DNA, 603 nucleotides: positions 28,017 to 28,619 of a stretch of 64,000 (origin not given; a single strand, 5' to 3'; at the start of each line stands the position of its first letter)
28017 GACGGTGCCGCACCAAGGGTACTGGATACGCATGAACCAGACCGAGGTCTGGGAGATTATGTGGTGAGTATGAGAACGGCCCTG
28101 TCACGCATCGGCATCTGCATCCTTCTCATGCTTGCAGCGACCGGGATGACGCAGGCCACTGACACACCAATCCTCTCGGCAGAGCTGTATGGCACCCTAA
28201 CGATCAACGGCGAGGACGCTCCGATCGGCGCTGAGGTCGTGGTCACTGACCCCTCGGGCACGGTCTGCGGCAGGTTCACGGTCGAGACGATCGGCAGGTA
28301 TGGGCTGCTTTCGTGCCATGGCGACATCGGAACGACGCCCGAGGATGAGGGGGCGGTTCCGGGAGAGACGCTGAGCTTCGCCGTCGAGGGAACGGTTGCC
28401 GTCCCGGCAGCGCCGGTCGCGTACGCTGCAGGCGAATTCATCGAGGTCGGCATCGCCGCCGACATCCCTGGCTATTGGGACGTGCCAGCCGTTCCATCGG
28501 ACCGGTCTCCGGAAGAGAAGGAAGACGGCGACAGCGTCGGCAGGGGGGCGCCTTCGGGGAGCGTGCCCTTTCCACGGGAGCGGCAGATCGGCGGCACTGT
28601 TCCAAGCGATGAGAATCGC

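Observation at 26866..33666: Cell-surface island of five paralogous secreted proteins built from two modules I do not recognise, with an embedded AbrB regulator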

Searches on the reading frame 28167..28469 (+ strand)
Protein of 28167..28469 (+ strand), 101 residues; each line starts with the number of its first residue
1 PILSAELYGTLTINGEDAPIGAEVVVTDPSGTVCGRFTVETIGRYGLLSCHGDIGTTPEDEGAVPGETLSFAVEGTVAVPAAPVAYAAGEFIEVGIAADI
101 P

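Call 27: search_protein_representatives(alignment_id=A2)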
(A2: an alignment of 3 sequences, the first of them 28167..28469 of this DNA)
Query: 3 sequences, 102 profile positions. Proteins with E-value up to 0.001 (for the whole library): 2508; up to 1e-10: 897; up to 1e-30: 54. The best 150 are listed.
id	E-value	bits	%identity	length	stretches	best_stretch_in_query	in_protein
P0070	1.9e-122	416.4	-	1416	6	14-101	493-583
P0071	2.0e-68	243.0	-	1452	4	14-101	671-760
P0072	1.7e-67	240.0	-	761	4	8-99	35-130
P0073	2.5e-65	233.1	-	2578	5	8-88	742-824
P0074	3.0e-62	223.2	-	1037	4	12-100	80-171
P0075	2.5e-53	194.5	-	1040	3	14-98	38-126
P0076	2.3e-50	185.0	-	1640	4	8-74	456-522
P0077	4.5e-49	180.9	-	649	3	3-80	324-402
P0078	5.5e-49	180.6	-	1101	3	5-98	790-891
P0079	1.1e-47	176.4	-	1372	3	7-75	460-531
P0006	1.7e-47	175.8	-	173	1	1-102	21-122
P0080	1.7e-44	166.2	-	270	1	2-102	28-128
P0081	3.2e-44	165.3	-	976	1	1-102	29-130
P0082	1.3e-42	160.2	-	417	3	3-97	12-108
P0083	3.1e-42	158.9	-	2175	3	6-95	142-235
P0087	4.0e-40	152.1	-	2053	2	6-88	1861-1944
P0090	2.1e-39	149.8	-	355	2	7-99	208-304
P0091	3.2e-39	149.2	-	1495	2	7-99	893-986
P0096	3.6e-36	139.4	-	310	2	11-100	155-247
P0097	4.8e-36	139.0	-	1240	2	13-98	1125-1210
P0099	2.8e-35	136.6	-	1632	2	4-85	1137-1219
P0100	5.2e-35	135.7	-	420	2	7-102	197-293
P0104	7.3e-34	132.0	-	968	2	4-100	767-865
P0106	6.0e-33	129.1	-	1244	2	4-100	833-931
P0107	8.2e-33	128.6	-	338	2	11-99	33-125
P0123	1.6e-30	121.3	-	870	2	6-100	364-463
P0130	8.1e-30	119.0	-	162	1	1-100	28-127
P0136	6.1e-29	116.2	-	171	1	1-101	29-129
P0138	9.6e-29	115.6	-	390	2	14-97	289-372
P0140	1.2e-28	115.3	-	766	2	7-89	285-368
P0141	1.2e-28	115.3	-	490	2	7-74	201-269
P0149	6.6e-28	112.9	-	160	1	1-97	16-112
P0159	5.4e-27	110.0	-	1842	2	1-97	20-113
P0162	9.2e-27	109.2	-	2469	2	7-99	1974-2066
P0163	1.8e-26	108.3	-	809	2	10-98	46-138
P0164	2.1e-26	108.1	-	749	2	11-84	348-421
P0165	4.0e-26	107.2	-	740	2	13-81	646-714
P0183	5.6e-25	103.5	-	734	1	2-100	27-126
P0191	2.4e-24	101.5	-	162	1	1-98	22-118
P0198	8.0e-24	99.8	-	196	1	2-100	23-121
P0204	2.7e-23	98.1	-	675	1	2-98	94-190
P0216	9.1e-23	96.4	-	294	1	7-99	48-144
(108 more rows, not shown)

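Call 28: search_protein_families(library=pfam, proteins=[P0070, P0072, P0074, P0075, P0082, P0090, P0130, P0136, P0096, P0107], max_evalue=0.01)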
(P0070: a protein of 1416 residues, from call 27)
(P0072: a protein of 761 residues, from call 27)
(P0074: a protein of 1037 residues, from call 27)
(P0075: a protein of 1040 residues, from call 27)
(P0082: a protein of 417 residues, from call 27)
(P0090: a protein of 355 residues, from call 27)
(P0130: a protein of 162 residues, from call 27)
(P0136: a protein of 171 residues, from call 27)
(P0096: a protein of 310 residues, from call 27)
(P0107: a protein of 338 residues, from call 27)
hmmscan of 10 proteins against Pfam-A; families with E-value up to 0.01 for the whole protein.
P0070 (1416 aa): 2 families
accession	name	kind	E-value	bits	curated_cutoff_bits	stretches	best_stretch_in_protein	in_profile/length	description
PF17210.9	SdrD_B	-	4.2e-07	30.6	29.7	1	1218-1282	6-75/112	SdrD B-like domain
PF17802.7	SpaA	-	0.00018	22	23.1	1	1234-1283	14-71/91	Prealbumin-like fold domain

P0072 (761 aa): 7 families
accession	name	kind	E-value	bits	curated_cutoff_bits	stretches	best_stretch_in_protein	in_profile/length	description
PF01476.26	LysM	-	1e-49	166.7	20.9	3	656-699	1-43/43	LysM domain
PF23473.1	LysM3_LYK4_5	-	4.4e-23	81.5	29.3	3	582-627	3-47/48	LYK4/5 LysM3 domain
PF23446.1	LysM1_NFP_LYK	-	8.9e-08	33.3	36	0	592-627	18-54/60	NFP/LYK LysM1 domain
PF23462.1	LysM3_NFP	-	4.5e-05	24.3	28.1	0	659-684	8-33/48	NFP LysM3 domain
PF13953.12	PapC_C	-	0.00028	21.1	27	0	43-56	8-21/66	PapC C-terminal domain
PF17936.7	Big_6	-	0.0012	19.5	27.6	0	304-337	23-56/83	Bacterial Ig domain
PF23577.1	LysM_RLK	-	0.0036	17.7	27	0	717-735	3-21/44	LysM domain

P0074 (1037 aa): 10 families
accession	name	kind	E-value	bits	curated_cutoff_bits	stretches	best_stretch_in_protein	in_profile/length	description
PF16656.11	Pur_ac_phosph_N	-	2.9e-22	79.5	30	3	289-371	6-93/93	Purple acid Phosphatase, N-terminal domain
PF00041.27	fn3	-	1.6e-15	57.5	25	3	658-735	5-79/84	Fibronectin type III domain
PF07495.19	Y_Y_Y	-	4.8e-09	36.4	26.6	1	591-644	4-59/65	Y_Y_Y domain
PF19077.6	Big_13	-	9.4e-09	36.1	27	2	428-466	65-102/102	Bacterial Ig-like domain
PF16655.11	PhoD_N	-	1.5e-07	32.3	30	0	328-359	52-83/90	PhoD-like phosphatase, N-terminal domain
PF00404.24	Dockerin_1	-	6.3e-05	23.5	22.9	1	961-1011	2-53/57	Dockerin type I domain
PF13953.12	PapC_C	-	0.00052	20.2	27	0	871-884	8-21/66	PapC C-terminal domain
PF13750.12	Big_3_3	-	0.00078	19.6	27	0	618-671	10-62/157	Bacterial Ig-like domain (group 3)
PF10387.14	DUF2442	-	0.00086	19.9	23.9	0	263-307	14-59/72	Protein of unknown function (DUF2442)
PF25077.1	DUF7800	-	0.0024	18.4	27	0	294-358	13-75/89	Domain of unknown function (DUF7800)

P0075 (1040 aa): 17 families
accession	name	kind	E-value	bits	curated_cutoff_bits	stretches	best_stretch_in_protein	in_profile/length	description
PF22544.2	HYDIN_VesB_CFA65-like_Ig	-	5.2e-21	75.2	25.5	2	131-219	2-88/100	HYDIN/CFA65/VesB-like, Ig-like domain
PF00041.27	fn3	-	7.6e-16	58.5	25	2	578-646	15-80/84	Fibronectin type III domain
PF15780.11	ASH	-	4.7e-15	56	27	2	136-217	11-90/98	Abnormal spindle-like microcephaly-assoc'd, ASPM-SPD-2-Hydin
PF25788.1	Ig_Rha78A_N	-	1.5e-12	48.2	27.4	3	870-940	24-102/105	Rha78A-like, N-terminal immunoglobulin domain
PF07610.17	DUF1573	-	6.1e-12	45.8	26.1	1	137-223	6-89/98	Protein of unknown function (DUF1573)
PF22073.2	Cep192_D4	-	2.1e-11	44.5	35.5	1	130-230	2-108/112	Cep192 domain 4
PF18962.6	Por_Secre_tail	-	2.2e-10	41.1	27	1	962-1037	2-74/75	Secretion system C-terminal sorting domain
PF01108.23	Tissue_fac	-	9.5e-07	29.1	27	0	674-739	36-107/107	Tissue factor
PF14874.12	PapD-like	-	2.5e-06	28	27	1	130-216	2-87/102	Flagellar-associated PapD-like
PF24489.1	Ig_J_second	-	2.8e-06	27.8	27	0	619-646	62-89/105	Tip attachment protein J second Ig-like domain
PF22067.2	Cep192_D3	-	2.9e-06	27.7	27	1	141-204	11-71/99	Cep192 domain 3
PF16655.11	PhoD_N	-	1e-05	26.4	30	0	592-636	30-80/90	PhoD-like phosphatase, N-terminal domain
PF24771.2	Ig_CFAP74_1st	-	2e-05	25.3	29.2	0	135-219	4-88/97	CFAP74 first Ig-like domain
PF16656.11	Pur_ac_phosph_N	-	0.00013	22.9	30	1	581-651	17-93/93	Purple acid Phosphatase, N-terminal domain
PF25059.1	FN3_DSCAM-DSCAML_C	-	0.00029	21.5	39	0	616-644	46-74/89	DSCAM/DSCAML C-terminal Fn3-like domain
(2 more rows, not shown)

P0082 (417 aa): 1 family
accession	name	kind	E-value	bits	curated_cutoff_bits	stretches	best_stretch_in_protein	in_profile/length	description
PF18204.6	PGF-CTERM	-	1.9e-08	34.5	18.8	1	393-415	1-23/23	PGF-CTERM motif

P0090 (355 aa): 0 families

P0130 (162 aa): 0 families

P0136 (171 aa): 0 families

P0096 (310 aa): 0 families

P0107 (338 aa): 2 families
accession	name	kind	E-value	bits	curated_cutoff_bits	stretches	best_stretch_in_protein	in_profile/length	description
PF13860.13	FlgD_ig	-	5.5e-07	29.9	27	1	264-325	12-75/79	FlgD Ig-like domain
PF18962.6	Por_Secre_tail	-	0.00017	22.2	27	0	315-336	54-75/75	Secretion system C-terminal sorting domain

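Call 67: list_cluster_members(proteins=[P0130, P0136, P0149, P0191, P0198, P0070, P0072, P0074, P0082, P0090])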
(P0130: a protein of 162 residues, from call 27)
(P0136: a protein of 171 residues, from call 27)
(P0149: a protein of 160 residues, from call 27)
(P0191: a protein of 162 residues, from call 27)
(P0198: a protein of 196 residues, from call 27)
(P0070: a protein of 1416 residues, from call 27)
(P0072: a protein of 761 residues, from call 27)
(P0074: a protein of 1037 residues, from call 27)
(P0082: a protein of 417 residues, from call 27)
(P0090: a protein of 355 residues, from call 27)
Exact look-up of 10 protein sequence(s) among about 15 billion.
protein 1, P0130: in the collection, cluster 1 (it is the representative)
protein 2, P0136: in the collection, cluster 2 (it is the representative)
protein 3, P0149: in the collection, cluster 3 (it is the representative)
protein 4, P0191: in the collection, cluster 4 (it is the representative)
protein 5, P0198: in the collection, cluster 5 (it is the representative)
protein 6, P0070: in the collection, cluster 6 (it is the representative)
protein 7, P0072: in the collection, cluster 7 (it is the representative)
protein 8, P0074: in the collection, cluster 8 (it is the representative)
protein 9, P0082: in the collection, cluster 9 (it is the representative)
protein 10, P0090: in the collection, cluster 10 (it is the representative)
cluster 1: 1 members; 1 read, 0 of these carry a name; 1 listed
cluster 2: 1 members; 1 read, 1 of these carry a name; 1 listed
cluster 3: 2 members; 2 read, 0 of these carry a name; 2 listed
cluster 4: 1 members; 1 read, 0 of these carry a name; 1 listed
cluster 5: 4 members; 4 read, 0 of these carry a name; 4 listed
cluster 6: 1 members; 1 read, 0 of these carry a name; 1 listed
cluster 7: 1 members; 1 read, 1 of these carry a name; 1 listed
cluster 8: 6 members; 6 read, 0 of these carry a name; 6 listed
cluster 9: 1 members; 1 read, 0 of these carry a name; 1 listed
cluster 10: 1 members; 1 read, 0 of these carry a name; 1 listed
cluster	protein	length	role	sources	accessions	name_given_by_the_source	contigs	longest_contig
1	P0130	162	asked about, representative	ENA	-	-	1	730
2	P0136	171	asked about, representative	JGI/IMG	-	hypothetical protein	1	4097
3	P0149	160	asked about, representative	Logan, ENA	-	-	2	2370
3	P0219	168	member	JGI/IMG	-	-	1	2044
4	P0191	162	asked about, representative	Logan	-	-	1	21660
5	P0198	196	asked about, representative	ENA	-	-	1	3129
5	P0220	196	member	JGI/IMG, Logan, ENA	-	-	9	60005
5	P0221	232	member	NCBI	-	-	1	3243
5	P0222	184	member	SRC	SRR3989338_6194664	-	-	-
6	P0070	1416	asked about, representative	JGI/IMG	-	-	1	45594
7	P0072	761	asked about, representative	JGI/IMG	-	LysM repeat protein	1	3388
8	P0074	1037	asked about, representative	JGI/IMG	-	-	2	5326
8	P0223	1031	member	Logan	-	-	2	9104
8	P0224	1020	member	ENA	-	-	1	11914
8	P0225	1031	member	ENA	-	-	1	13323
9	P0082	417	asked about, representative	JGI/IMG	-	-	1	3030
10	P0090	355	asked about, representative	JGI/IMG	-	-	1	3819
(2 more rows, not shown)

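Call 76: search_protein_families(library=pfam, proteins=[P0104, P0097, P0106, P0140, P0164, P0165, P0141, P0138, P0204, P0163], max_evalue=0.001)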
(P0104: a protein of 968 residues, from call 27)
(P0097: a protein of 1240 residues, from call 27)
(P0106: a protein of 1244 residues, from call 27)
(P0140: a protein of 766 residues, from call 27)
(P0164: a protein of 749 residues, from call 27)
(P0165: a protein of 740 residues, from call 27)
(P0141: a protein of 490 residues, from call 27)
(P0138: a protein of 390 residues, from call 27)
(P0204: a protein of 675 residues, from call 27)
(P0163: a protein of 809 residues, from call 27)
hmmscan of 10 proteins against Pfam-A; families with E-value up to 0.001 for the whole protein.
P0104 (968 aa): 4 families
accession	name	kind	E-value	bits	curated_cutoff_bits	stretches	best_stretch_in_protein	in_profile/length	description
PF13860.13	FlgD_ig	-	5.8e-08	33.1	27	1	892-955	16-75/79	FlgD Ig-like domain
PF18962.6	Por_Secre_tail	-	4.2e-07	30.6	27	1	880-966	2-75/75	Secretion system C-terminal sorting domain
PF13620.12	CarboxypepD_reg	-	5.2e-06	27.2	32.3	1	249-297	1-48/82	Carboxypeptidase regulatory-like domain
PF13585.12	CHU_C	-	0.00086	19.8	27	1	897-955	26-72/86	CHU_C Type IX secretion signal domain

P0097 (1240 aa): 1 family
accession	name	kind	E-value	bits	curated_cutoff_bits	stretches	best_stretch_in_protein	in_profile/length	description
PF07705.17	CARDB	-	2.2e-25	89.2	22.7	2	410-510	1-98/101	CARDB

P0106 (1244 aa): 11 families
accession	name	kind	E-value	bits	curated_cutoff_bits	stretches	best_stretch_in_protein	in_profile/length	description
PF01839.29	FG-GAP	-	8e-52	172.9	22.1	7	512-548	2-37/37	FG-GAP repeat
PF01344.31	Kelch_1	-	3.4e-50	167.6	20.1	5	156-200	4-46/46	Kelch motif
PF13964.12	Kelch_6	-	1.7e-30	104.4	25.3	2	153-203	2-50/50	Kelch motif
PF24681.1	Kelch_KLHDC2_KLHL20_DRC7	-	3.2e-25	89.2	50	2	99-269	46-221/221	KLHDC2/KLHL20/DRC7 Kelch-repeats domain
PF25210.1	Kelch_FKB95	-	7.6e-25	88.5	70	4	158-267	37-147/268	FKB95, Kelch-repeats domain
PF13415.12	Kelch_3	-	3.7e-23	81.6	22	3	163-208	1-45/48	Galactose oxidase, central domain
PF13517.12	FG-GAP_3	-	2e-22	79.9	26.9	5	642-712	1-61/61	FG-GAP-like repeat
PF07646.21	Kelch_2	-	9.7e-22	76.2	21.3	0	211-248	9-48/48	Kelch motif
PF13418.12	Kelch_4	-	7e-21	74.4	21.6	0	202-249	1-49/49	Galactose oxidase, central domain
PF24981.1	Beta-prop_ATRN-LZTR1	-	5.9e-19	68.8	50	1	18-270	1-280/289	Attractin/LZTR1 beta-propeller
PF24996.1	NANM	-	1.2e-15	57.7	45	3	91-172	40-125/350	N-acetylneuraminate epimerase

P0140 (766 aa): 6 families
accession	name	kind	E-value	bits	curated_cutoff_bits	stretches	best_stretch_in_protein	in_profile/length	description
PF00963.24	Cohesin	-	3.1e-09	37.6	24.1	1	28-157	3-110/139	Cohesin domain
PF13860.13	FlgD_ig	-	1.1e-08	35.3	27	1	690-753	14-75/79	FlgD Ig-like domain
PF13620.12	CarboxypepD_reg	-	1.4e-07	32.2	32.3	1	189-267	2-74/82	Carboxypeptidase regulatory-like domain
PF18962.6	Por_Secre_tail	-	5e-05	23.9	27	1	678-763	2-74/75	Secretion system C-terminal sorting domain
PF17802.7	SpaA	-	6.8e-05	23.4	23.1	1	193-248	7-63/91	Prealbumin-like fold domain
PF13585.12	CHU_C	-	0.00037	21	27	0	698-754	29-74/86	CHU_C Type IX secretion signal domain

P0164 (749 aa): 1 family
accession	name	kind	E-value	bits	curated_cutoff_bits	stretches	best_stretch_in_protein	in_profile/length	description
PF13620.12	CarboxypepD_reg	-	6e-07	30.2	32.3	1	254-320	2-69/82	Carboxypeptidase regulatory-like domain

P0165 (740 aa): 1 family
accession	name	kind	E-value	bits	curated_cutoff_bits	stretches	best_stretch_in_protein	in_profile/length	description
PF20773.4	InhA-like_MAM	-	0.00019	21.4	26.9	1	273-318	118-162/191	Immune inhibitor A-like, MAM domain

P0141 (490 aa): 0 families

P0138 (390 aa): 0 families

P0204 (675 aa): 1 family
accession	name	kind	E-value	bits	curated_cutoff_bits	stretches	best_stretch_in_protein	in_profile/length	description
PF19077.6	Big_13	-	0.00084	20.2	27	0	322-379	42-100/102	Bacterial Ig-like domain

P0163 (809 aa): 7 families
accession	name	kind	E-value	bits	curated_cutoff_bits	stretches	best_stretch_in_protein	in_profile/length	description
PF05345.18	He_PIG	-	7e-27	94.2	24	2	145-229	2-95/96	Putative Ig domain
PF17963.7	Big_9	-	7.1e-13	49.7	23.6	2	233-317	1-85/89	Bacterial Ig domain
PF17892.7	Cadherin_5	-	9.1e-09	35.5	26.5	0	232-320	1-95/98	Cadherin-like domain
PF13860.13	FlgD_ig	-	9.3e-09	35.6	27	1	744-796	23-75/79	FlgD Ig-like domain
PF18962.6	Por_Secre_tail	-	1e-05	26.2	27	1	726-806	2-74/75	Secretion system C-terminal sorting domain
PF13585.12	CHU_C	-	0.00011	22.7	27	1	744-796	27-72/86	CHU_C Type IX secretion signal domain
PF00028.23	Cadherin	-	0.00095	20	28.8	0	242-314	4-84/93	Cadherin domain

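Call 78: search_protein_families(library=ncbifam, proteins=[P0138, P0104, P0165, P0164, P0141, P0100, P0123], max_evalue=0.01)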
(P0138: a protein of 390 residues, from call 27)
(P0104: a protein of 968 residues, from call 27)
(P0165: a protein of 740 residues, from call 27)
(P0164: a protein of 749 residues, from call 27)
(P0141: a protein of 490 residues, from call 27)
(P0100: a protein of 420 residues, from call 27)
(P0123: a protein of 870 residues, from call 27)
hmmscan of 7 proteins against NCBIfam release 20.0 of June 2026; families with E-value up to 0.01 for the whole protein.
P0138 (390 aa): 0 families

P0104 (968 aa): 6 families
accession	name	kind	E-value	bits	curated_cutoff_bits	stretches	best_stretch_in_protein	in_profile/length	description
TIGR04183.1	Por_Secre_tail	domain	9.6e-09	35.1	23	1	880-966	2-71/72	T9SS type A sorting domain-containing protein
NF052323.1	T9SSA_dep_M6i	equivalog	1.8e-06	26.2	600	1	877-956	959-1027/1043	T9SS-dependent M6-like inactivated metalloprotease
NF033707.1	T9SS_sortase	equivalog_domain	2.4e-06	25.5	420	1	877-954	999-1076/1095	type IX secretion system sortase PorU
NF005176.1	PRK06655.1-1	equivalog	1.5e-05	25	230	1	898-955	97-149/197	flagellar hook assembly protein FlgD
NF009276.0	PRK12633.1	equivalog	0.00011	22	383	1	895-955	126-181/234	flagellar basal body rod modification protein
NF052228.1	T9SS_PorZ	equivalog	0.0029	16.1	260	1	880-951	676-738/757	type IX secretion system anionic LPS delivery protein PorZ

P0165 (740 aa): 0 families

P0164 (749 aa): 0 families

P0141 (490 aa): 0 families

P0100 (420 aa): 0 families

P0123 (870 aa): 3 families
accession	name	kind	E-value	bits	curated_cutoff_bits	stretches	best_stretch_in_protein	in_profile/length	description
TIGR04183.1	Por_Secre_tail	domain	1.3e-09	37.9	23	1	788-868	3-71/72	T9SS type A sorting domain-containing protein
NF033707.1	T9SS_sortase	equivalog_domain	6.5e-07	27.4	420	1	768-863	983-1083/1095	type IX secretion system sortase PorU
NF005176.1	PRK06655.1-1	equivalog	0.00075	19.5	230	1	802-865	94-157/197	flagellar hook assembly protein FlgD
